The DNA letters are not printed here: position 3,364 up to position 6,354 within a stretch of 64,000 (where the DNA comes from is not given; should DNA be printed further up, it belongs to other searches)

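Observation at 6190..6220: Single in-frame TAG splits a continuous F-box/LRR reading frame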

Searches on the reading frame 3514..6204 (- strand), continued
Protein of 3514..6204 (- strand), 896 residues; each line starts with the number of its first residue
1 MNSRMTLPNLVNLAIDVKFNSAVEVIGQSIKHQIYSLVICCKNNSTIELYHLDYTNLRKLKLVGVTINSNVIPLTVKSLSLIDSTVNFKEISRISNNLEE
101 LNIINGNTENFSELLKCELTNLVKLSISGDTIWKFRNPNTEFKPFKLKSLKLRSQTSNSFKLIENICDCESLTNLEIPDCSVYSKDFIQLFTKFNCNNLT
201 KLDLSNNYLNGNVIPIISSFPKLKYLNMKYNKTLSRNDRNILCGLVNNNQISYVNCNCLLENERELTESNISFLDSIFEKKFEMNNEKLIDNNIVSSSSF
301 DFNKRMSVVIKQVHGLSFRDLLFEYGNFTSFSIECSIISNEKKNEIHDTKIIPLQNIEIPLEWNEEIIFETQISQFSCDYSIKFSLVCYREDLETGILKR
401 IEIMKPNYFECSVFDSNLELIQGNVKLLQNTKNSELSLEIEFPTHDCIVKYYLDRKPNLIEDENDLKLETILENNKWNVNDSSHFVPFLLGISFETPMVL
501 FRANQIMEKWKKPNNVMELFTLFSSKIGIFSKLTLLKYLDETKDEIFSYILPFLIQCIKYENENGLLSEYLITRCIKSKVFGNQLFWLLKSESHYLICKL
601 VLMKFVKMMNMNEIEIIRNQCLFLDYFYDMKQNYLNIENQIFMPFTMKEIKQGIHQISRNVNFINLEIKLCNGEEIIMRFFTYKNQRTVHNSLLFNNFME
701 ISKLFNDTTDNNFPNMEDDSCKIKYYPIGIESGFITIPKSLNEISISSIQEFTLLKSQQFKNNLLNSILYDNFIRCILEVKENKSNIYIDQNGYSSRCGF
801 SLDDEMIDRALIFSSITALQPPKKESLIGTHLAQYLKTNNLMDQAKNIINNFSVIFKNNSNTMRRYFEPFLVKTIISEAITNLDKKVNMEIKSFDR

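Call 61: fold_search(model_id=the predicted structure, library=pdb)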
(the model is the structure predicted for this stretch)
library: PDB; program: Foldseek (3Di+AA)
matches with E <= 10: 665; with E <= 0.001: 5
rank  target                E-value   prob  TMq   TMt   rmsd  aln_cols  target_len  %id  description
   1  2omu_A                3.2e-05  1.00  0.17  0.31   7.3       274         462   19  Crystal structure of InlA G194S+S Y369S/hEC1 complex (released 2007-08-28)
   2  4ajw_B                5.0e-05  1.00  0.20  0.22  17.2       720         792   12  Discovery and Optimization of New Benzimidazole- and Benzoxazole-Pyrimidone Selective PI3KBeta Inhibitors for the Trea (released 2012-05-16)
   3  8h62_A                7.3e-05  1.00  0.16  0.28   8.4       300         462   18  Crystal structure of Internalin A from Listeria monocytogenes with human E-cadherin EC12 (released 2023-10-04)
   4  9mhg_B                8.3e-04  0.99  0.16  0.17  25.7       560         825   13  Cryo EM reconstruction of PI3KC3-C1 in complex with Human RAB1A(Q70L), VPS34 kinase domain in the inactive conformatio (released 2025-02-12)
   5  2omz_A                9.8e-04  1.00  0.16  0.28   8.3       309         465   19  Crystal structure of InlA Y369A/hEC1 complex (released 2007-08-28)
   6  8c7g_A                5.4e-03  0.72  0.11  0.15  21.9       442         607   13  Drosophila melanogaster Rab7 GEF complex Mon1-Ccz1-Bulli (released 2023-05-17)
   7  3ogk_H                6.1e-03  1.00  0.18  0.27   7.6       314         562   13  Structure of COI1-ASK1 in complex with coronatine and an incomplete JAZ1 degron (released 2010-10-13)
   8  6ka7_B                9.4e-03  1.00  0.15  0.51   6.4       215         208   17  The complex structure of Human IgG Fc and its binding Repebody (released 2020-06-24)
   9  7r53_B                1.2e-02  0.69  0.13  0.15  10.6       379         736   15  Crystal structure of human TLR8 in complex with Compound 15 (released 2022-03-23)
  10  7r53_A                1.3e-02  0.99  0.19  0.23   7.8       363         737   16  Crystal structure of human TLR8 in complex with Compound 15 (released 2022-03-23)
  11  9f16_E                1.3e-02  0.90  0.15  0.19   7.1       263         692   14  Structure of a homomeric LRRC8C point mutation disease mutant (released 2024-11-13)
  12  3bz5                  1.3e-02  0.51  0.15  0.25  22.2       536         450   11  Functional domain of InlJ from Listeria monocytogenes includes a cysteine ladder (released 2008-06-17)
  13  9mhx_A                1.7e-02  0.99  0.18  0.22   8.0       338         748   18  Human TLR8 ectodomain with small molecule agonist 7 (released 2025-03-05)
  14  3a7c_A                2.0e-02  0.99  0.19  0.28   6.8       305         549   13  Crystal structure of TLR2-PE-DTPA complex (released 2009-11-24)
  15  4r09_B                2.3e-02  0.92  0.16  0.19   9.1       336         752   16  Crystal structure of human TLR8 in complex with ORN06S (released 2015-01-14)
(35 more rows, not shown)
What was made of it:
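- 5425..6399 (-): Leucine-rich-repeat region that spans the TAG (approximate limits). Foldseek hits to InlA and COI1 (call 61).
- Closest known: FBXL-type F-box/LRR substrate receptors of SCF ubiquitin ligases. Same: COI1 is among the Foldseek hits (call 61).
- Closest known: Class I / class III phosphoinositide 3-kinases. Same: There are weak Foldseek hits to PI3Kbeta and VPS34 (call 61).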

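Call 65: find_related_loci(query=A2, collection=metagenome_contigs, flank=6000)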
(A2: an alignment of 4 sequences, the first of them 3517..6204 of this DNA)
Query A2 (896 aa) in metagenome_contigs; peptide patterns used: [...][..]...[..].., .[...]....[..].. (x = any residue, [..] = any of these).
203 stretches matched a pattern, but none encodes a relative of the query by tblastn (E <= 1e-3).
